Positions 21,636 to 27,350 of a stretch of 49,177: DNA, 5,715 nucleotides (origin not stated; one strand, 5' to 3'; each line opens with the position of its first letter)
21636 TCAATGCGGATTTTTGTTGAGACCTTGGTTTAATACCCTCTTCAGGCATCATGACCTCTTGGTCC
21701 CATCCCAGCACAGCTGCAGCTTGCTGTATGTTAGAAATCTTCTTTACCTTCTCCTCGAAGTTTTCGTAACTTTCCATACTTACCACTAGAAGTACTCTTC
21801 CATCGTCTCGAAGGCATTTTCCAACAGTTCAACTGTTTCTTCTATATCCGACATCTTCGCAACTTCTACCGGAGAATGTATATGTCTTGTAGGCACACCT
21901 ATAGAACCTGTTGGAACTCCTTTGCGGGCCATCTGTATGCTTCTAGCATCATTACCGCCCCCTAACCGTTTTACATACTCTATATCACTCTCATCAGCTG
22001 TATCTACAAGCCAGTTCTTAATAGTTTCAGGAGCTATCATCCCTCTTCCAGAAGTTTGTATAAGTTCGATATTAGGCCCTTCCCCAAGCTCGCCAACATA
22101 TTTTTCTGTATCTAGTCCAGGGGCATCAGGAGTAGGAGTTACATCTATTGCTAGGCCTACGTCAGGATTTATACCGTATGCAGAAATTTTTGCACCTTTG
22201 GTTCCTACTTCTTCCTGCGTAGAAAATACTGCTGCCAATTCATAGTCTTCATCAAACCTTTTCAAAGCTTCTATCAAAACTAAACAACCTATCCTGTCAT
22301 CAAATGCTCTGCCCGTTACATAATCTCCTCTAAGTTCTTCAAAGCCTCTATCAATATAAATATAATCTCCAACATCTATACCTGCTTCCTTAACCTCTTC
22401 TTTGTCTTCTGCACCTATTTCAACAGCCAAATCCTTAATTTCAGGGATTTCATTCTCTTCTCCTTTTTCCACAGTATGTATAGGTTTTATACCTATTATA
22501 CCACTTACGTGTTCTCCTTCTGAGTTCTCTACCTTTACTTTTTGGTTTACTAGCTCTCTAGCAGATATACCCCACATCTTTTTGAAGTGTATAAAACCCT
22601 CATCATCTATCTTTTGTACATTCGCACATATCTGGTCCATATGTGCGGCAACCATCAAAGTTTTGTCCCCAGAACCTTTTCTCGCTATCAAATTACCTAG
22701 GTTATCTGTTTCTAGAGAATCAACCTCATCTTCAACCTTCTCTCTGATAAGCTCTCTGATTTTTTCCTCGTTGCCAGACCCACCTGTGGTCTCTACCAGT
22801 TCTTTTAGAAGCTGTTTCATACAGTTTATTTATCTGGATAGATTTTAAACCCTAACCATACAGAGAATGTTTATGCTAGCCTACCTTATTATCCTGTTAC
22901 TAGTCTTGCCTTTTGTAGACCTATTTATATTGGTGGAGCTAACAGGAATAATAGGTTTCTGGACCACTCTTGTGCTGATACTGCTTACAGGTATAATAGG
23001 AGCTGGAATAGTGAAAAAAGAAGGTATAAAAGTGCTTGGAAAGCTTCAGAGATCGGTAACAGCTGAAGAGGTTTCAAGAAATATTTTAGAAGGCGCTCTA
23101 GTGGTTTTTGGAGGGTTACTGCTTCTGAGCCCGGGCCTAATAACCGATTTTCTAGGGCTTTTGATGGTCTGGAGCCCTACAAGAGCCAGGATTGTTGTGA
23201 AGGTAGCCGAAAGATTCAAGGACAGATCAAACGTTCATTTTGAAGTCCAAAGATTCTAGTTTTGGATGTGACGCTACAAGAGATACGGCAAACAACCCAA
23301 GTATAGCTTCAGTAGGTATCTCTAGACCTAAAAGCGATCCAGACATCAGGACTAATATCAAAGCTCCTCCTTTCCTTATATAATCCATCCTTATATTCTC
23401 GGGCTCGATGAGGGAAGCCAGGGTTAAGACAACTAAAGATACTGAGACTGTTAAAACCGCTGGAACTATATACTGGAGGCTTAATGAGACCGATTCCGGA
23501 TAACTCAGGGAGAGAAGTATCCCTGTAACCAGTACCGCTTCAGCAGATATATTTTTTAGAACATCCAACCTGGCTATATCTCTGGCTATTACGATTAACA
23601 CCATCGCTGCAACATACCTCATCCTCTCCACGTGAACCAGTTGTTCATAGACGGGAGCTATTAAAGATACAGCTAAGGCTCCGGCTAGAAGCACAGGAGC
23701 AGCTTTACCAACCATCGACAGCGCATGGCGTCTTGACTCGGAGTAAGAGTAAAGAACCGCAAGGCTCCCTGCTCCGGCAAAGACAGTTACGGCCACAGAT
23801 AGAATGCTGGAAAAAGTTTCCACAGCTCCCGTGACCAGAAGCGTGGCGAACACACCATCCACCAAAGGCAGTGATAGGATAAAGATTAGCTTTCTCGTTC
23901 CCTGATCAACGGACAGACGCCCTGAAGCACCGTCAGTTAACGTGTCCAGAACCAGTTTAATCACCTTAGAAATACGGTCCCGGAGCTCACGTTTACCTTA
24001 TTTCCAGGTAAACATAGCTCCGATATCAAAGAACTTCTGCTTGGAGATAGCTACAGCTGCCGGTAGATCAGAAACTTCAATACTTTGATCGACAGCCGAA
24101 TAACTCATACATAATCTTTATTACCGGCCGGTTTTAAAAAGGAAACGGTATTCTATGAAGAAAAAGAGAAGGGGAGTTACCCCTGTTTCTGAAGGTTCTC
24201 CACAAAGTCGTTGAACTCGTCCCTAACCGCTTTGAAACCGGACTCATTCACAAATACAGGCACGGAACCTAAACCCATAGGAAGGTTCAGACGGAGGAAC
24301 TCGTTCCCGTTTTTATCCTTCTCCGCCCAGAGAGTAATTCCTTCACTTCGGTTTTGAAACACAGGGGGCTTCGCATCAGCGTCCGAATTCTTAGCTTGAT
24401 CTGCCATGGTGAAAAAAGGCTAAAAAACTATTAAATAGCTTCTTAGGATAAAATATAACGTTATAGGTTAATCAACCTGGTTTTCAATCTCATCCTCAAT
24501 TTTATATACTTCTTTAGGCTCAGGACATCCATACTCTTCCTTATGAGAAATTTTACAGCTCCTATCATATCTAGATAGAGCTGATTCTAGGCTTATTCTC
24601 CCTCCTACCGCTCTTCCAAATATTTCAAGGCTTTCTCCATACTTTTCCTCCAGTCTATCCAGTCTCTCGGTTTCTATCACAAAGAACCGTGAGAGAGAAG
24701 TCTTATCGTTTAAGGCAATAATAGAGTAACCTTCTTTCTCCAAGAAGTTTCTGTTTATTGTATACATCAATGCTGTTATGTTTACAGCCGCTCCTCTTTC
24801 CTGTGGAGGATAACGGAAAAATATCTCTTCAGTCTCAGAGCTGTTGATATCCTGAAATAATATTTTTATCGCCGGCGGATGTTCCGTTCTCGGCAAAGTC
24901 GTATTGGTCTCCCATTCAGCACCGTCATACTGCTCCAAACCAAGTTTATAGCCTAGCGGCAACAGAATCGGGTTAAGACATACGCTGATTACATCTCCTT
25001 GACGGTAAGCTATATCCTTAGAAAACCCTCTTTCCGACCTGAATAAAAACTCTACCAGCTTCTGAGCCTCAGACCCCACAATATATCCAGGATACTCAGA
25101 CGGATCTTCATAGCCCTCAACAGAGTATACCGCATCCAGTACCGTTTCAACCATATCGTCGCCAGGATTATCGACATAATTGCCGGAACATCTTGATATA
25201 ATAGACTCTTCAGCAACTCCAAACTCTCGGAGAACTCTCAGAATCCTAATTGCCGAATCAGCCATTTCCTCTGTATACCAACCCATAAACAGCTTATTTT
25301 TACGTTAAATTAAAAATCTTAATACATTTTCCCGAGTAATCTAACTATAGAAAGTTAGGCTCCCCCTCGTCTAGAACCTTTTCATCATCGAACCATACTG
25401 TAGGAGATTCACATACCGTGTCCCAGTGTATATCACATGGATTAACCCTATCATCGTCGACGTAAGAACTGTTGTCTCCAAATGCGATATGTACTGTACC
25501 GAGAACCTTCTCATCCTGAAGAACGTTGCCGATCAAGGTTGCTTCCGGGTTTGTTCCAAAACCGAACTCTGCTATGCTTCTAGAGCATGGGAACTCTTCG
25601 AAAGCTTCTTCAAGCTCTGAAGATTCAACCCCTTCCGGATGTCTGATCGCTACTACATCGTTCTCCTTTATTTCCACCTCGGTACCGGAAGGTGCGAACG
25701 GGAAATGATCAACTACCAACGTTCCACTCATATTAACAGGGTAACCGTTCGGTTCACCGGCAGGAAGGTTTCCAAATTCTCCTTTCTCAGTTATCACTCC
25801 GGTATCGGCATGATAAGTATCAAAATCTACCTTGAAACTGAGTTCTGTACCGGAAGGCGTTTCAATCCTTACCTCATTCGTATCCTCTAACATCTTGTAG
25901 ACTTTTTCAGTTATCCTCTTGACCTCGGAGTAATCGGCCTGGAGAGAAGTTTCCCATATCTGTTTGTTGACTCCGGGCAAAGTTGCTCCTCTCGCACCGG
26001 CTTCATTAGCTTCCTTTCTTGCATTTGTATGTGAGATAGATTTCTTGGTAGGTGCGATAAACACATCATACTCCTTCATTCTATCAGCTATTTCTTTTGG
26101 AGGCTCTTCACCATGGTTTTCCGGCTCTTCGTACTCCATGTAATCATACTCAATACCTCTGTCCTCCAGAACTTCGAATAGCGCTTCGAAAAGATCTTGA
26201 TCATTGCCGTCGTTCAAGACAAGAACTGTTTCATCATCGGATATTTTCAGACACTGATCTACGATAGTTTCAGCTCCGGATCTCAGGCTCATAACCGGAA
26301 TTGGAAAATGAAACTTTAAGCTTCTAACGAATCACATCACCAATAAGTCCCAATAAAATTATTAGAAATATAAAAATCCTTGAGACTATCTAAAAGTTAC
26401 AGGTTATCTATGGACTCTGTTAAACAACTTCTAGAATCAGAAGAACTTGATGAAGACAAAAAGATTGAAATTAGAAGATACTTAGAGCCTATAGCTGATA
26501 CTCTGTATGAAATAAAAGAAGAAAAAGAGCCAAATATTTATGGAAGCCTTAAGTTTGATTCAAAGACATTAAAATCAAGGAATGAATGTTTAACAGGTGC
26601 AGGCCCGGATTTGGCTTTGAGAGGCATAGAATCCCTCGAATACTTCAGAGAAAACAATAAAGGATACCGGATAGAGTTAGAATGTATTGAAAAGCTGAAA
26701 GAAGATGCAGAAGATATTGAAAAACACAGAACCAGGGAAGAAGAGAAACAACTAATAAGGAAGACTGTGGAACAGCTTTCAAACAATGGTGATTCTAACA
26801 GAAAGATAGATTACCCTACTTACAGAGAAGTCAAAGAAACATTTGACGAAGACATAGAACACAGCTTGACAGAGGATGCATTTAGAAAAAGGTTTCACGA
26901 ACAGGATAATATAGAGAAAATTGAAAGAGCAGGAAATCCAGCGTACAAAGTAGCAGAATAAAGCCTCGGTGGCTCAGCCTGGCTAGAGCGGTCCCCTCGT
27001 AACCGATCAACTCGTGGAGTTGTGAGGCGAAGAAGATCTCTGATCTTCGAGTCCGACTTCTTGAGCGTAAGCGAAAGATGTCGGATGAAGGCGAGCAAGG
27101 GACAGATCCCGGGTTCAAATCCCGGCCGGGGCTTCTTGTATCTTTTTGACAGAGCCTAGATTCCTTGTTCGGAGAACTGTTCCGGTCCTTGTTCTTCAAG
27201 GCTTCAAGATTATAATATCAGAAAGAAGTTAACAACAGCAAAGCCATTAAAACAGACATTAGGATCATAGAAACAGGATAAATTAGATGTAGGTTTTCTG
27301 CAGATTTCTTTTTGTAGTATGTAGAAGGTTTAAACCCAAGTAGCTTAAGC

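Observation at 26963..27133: tRNA-Thr(CGU) interrupted by an unusually long (about 96 nt) intron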

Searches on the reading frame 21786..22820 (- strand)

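Call 9: search_protein_families(library=pfam, proteins=[window:21786-22820:-])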
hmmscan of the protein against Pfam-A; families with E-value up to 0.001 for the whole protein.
window:21786-22820:- (344 aa): 3 families
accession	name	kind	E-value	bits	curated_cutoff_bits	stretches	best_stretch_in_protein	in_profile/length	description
PF05343.19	Peptidase_M42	-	5.2e-87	292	23.2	1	42-332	1-292/292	M42 glutamyl aminopeptidase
PF01546.33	Peptidase_M20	-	1.8e-07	31.7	24.6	1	166-337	26-204/206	Peptidase family M20/M25/M40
PF02127.20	Peptidase_M18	-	0.00053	19.4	24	0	289-335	384-430/432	Aminopeptidase I zinc metalloprotease (M18)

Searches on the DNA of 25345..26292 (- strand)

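Call 45: search_with_rna_model(model_id=R1, sources=[L001, L002, L003, L004, L005, L006, L007, L008, L009, L010, L011, L012, L013, L014, L015, L016, L017, L018, L019, L020, L021, L022, L024, L025, L026, L027, L028, L033, L034, L035, L036, L037, L038, L039, L040, L042, L044, L048, L050, L052, L053, L054, L055, L056], max_evalue=1)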
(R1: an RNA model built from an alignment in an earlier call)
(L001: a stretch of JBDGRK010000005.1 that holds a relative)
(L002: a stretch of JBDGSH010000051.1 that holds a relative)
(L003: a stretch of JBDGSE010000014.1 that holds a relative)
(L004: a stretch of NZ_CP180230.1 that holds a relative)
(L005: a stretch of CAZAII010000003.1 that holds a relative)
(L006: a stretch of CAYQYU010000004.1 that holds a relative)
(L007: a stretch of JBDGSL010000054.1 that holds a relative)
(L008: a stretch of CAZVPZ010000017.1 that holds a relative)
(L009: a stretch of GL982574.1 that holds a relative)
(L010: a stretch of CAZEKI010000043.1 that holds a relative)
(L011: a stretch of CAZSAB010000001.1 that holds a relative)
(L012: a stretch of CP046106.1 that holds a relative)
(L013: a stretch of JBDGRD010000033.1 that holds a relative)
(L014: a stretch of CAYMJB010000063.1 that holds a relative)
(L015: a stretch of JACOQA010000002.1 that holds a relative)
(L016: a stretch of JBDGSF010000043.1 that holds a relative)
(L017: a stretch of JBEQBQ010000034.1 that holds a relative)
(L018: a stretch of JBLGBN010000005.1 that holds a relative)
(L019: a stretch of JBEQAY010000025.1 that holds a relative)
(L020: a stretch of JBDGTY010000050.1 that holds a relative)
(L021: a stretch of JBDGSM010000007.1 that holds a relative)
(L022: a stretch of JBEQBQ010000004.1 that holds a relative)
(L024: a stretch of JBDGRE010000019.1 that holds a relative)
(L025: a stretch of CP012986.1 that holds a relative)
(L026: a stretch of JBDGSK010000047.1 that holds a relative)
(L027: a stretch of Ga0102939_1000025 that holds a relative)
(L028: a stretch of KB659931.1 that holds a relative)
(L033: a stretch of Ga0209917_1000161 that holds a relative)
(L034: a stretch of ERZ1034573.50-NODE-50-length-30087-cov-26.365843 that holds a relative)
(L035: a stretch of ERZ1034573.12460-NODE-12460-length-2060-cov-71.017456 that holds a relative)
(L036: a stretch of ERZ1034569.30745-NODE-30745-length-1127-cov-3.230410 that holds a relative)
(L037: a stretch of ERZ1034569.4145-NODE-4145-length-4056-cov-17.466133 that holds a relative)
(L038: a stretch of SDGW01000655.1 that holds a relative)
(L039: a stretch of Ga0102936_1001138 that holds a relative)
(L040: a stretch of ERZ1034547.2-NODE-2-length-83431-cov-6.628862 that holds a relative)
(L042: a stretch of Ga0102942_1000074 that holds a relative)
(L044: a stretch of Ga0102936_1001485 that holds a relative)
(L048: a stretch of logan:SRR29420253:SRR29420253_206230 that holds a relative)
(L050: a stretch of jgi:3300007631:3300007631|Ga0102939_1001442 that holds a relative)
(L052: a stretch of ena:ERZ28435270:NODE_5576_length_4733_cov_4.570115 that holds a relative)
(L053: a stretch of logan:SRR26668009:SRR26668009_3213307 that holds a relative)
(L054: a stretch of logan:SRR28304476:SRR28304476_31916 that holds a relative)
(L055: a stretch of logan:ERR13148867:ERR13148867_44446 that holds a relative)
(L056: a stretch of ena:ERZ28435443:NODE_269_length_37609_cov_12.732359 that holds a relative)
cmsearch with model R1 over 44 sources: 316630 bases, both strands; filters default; matches with E-value up to 1: 38.
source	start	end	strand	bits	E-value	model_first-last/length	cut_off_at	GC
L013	6631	6662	-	44.9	1.5e-10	1-32/32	no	0.53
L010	3105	3136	-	44.7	1.7e-10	1-32/32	no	0.56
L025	627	658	-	42.9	6.4e-10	1-32/32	no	0.44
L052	162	193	-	41.6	1.5e-09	1-32/32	no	0.47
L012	4697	4728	+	40.9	2.5e-09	1-32/32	no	0.53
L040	769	800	-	40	4.8e-09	1-32/32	no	0.38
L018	1615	1646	-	39.8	5.6e-09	1-32/32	no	0.47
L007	7950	7981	+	39.5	7e-09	1-32/32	no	0.5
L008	2902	2933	+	38.5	1.4e-08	1-32/32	no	0.47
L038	5092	5123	-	38.2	1.8e-08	1-32/32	no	0.53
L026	6905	6936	-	37.2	3.6e-08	1-32/32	no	0.47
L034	1181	1212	-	36.9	4.4e-08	1-32/32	no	0.53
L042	4517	4548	-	36.6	5.5e-08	1-32/32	no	0.56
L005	6505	6536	-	36.2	7.2e-08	1-32/32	no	0.56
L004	387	419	+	33.4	5.2e-07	1-32/32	no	0.52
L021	6663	6696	+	32.6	9.5e-07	1-32/32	no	0.62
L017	2258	2292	+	32.3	1.1e-06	1-32/32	no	0.49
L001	1257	1292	+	32.1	1.4e-06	1-32/32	no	0.61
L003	7843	7876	+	31.2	2.5e-06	1-32/32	no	0.5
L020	47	81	-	26.3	7.9e-05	1-32/32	no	0.51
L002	8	46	-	25.3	0.00017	1-32/32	no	0.44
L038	2225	2259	+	25.3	0.00017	1-32/32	no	0.6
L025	629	656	+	22.4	0.0013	1-32/32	no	0.39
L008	2908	2928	-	21.9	0.0019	7-27/32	no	0.38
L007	7956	7976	-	21.7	0.0021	7-27/32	no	0.43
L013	6636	6656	+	19.9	0.0076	7-27/32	no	0.48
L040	774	794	+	19.6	0.0096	7-27/32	no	0.43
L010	3110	3130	+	19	0.015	7-27/32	no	0.52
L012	4703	4723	-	17.9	0.031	7-27/32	no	0.57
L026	6910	6930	+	17.9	0.031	7-27/32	no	0.48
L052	167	187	+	16.1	0.11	7-27/32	no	0.48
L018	1621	1639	+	16.1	0.12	8-26/32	no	0.42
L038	5091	5122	+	15.6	0.16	1-32/32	no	0.53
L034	1188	1204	+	15.4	0.19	9-25/32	no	0.47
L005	6510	6530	+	15.2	0.21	7-27/32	no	0.52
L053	6060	6101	+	14.5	0.35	1-32/32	no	0.4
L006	2841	2880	-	14.4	0.4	1-32/32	no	0.6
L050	2680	2704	-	13.4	0.8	1-32/32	no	0.48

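Call 82: search_with_rna_model(model_id=R2, sources=[L001, L002, L003, L004, L005, L006, L007, L008, L009, L010, L011, L012, L013, L014, L015, L016, L017, L018, L019, L020, L021, L022, L024, L025, L026, L027, L028, L033, L034, L035, L036, L037, L038, L039, L040, L042, L044, L047, L048, L050, L052, L053, L054, L055, L056], max_evalue=0.1)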
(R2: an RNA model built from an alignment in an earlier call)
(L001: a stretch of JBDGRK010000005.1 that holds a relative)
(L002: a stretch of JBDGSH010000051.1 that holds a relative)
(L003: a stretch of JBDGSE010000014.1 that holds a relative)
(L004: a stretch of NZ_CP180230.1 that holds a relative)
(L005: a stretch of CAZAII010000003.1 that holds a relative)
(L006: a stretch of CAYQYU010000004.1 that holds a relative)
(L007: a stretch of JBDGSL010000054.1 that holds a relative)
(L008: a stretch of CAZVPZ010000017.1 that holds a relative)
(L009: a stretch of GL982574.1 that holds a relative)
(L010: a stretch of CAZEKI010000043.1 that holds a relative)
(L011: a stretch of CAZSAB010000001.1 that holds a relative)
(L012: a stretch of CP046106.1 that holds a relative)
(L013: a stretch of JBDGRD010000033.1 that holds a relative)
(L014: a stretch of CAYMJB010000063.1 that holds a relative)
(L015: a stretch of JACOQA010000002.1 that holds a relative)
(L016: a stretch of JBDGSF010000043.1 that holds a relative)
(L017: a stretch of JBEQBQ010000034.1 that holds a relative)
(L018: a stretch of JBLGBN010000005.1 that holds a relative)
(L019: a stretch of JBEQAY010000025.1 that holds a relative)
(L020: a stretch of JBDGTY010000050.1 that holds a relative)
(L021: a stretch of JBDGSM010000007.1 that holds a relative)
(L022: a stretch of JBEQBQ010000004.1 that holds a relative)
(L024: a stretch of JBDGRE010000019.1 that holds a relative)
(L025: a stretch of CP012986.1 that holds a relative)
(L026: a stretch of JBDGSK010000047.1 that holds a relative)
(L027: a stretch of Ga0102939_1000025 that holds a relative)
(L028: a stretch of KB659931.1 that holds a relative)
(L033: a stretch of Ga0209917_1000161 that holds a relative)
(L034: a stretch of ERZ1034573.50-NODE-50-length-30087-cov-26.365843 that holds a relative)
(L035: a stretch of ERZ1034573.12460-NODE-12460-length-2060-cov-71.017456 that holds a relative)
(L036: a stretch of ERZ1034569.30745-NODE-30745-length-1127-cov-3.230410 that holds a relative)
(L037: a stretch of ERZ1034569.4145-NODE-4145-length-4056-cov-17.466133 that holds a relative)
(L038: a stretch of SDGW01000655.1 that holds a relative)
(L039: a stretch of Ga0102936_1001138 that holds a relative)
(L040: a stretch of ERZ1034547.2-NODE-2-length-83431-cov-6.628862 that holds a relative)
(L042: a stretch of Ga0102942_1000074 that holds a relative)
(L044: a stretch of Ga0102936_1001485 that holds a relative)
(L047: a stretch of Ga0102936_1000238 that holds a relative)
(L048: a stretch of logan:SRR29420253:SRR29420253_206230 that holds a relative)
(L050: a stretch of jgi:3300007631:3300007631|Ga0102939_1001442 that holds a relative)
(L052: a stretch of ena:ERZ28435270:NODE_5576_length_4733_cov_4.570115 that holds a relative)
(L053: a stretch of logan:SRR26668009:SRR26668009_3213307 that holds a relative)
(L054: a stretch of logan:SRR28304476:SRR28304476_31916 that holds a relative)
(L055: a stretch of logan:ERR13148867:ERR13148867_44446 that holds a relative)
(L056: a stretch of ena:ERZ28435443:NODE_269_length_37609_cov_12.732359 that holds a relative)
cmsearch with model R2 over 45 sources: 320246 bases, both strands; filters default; matches with E-value up to 0.1: 27.
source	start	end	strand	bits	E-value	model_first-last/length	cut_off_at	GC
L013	6631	6678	-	57.9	2e-12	1-47/47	no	0.56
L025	627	675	-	57.1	3.2e-12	1-47/47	no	0.51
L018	1615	1662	-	56.1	6e-12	1-47/47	no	0.54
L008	2887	2933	+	55.9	6.5e-12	1-47/47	no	0.51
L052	162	210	-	55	1.1e-11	1-47/47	no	0.55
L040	769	815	-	53.2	3.4e-11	1-47/47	no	0.4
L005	6505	6551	-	49.8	2.6e-10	1-47/47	no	0.57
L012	4681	4728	+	49.6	2.8e-10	1-47/47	no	0.56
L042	4517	4565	-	49.5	2.9e-10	1-47/47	no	0.55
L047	1011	1059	+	49.5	2.9e-10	1-47/47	no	0.55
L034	1181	1228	-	49.1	3.8e-10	1-47/47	no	0.56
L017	2243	2292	+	45.9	2.6e-09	1-47/47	no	0.5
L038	2210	2259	+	45.1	4.2e-09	1-47/47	no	0.52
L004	370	419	+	44.7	5.1e-09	1-47/47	no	0.54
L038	5092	5136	-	42.5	1.9e-08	1-47/47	no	0.58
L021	6648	6696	+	42.3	2.1e-08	1-47/47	no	0.63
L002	8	61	-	37.8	3e-07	1-47/47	no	0.48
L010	3105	3140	-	34.6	2e-06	1-47/47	no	0.61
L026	6905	6949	-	29.7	3.8e-05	1-47/47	no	0.47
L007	7925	7981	+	27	0.00019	1-47/47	no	0.42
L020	47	89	-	22.8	0.0024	1-47/47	no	0.47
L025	632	652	+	22.3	0.0031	22-42/47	no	0.38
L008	2908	2928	-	21.6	0.0048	22-42/47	no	0.38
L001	1220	1292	+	20.9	0.0073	1-47/47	no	0.53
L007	7956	7976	-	20.3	0.01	22-42/47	no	0.43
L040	774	794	+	18.5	0.031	22-42/47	no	0.43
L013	6636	6656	+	16.8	0.085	22-42/47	no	0.48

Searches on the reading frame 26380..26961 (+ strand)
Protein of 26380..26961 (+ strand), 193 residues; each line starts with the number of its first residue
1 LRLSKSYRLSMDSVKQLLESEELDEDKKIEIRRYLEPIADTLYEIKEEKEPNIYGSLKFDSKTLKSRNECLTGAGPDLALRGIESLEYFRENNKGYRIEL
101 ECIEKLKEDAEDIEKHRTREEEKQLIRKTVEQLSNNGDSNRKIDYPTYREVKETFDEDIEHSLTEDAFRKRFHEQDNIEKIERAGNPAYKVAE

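Call 9: search_protein_families(library=pfam, proteins=[window:26380-26961:+])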
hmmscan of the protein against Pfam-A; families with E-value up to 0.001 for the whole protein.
window:26380-26961:+ (193 aa): 0 families

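Call 11: find_homologous_proteins(query=window:26380-26961:+)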
Query window:26380-26961:+ (193 aa): 1 proteins with E <= 0.001 among 770 candidates.
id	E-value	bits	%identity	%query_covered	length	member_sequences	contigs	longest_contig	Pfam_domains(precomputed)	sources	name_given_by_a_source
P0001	7.4e-111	386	100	95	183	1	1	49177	-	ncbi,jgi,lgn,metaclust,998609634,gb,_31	metaclust:\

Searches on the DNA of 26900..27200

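Call 21: search_rna_families(source=window, start=26900, end=27200, threshold=evalue, max_evalue=10)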
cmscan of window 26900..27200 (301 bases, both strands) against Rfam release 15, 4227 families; matches with E-value up to 10: 6.
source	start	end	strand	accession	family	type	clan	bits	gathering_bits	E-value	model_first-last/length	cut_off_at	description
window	26963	27133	+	RF00005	tRNA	Gene; tRNA;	CL00001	42.8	29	4.6e-08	1-71/71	no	tRNA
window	27113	27150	+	RF01373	CRISPR-DR60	Gene; CRISPR;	-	17.4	45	1.5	1-37/37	no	CRISPR RNA direct repeat element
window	27109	27125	+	RF01684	mascRNA-menRNA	Gene;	-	14.7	42.5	2.5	33-49/56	no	MALAT1-associated small cytoplasmic RNA/MEN beta RNA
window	26912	26940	-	RF00066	U7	Gene; snRNA;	-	14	34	1.2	1-62/62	no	U7 small nuclear RNA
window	26900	26998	+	RF02158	NPPA-AS1_3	Gene; lncRNA;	-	10.9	55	4.6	5-108/108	5'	NPPA antisense RNA 1 conserved region 3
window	27001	27106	+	RF02191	TCL6_1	Gene; lncRNA;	-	10.6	60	5.3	1-113/113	no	T-cell leukemia/lymphoma 6 conserved region 1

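Call 44: search_with_rna_model(model_id=R1, source=window, start=26990, end=27105, filters=off, max_evalue=10, show_alignments=3)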
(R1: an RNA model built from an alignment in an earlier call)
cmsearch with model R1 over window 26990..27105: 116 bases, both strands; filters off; matches with E-value up to 10: 3.
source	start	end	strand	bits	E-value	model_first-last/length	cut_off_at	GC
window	26996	27026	-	2.2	0.84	1-32/32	no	0.52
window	27039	27065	-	1.2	1.7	1-32/32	no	0.48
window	27094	27102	+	-1.3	9.9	1-32/32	no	0.56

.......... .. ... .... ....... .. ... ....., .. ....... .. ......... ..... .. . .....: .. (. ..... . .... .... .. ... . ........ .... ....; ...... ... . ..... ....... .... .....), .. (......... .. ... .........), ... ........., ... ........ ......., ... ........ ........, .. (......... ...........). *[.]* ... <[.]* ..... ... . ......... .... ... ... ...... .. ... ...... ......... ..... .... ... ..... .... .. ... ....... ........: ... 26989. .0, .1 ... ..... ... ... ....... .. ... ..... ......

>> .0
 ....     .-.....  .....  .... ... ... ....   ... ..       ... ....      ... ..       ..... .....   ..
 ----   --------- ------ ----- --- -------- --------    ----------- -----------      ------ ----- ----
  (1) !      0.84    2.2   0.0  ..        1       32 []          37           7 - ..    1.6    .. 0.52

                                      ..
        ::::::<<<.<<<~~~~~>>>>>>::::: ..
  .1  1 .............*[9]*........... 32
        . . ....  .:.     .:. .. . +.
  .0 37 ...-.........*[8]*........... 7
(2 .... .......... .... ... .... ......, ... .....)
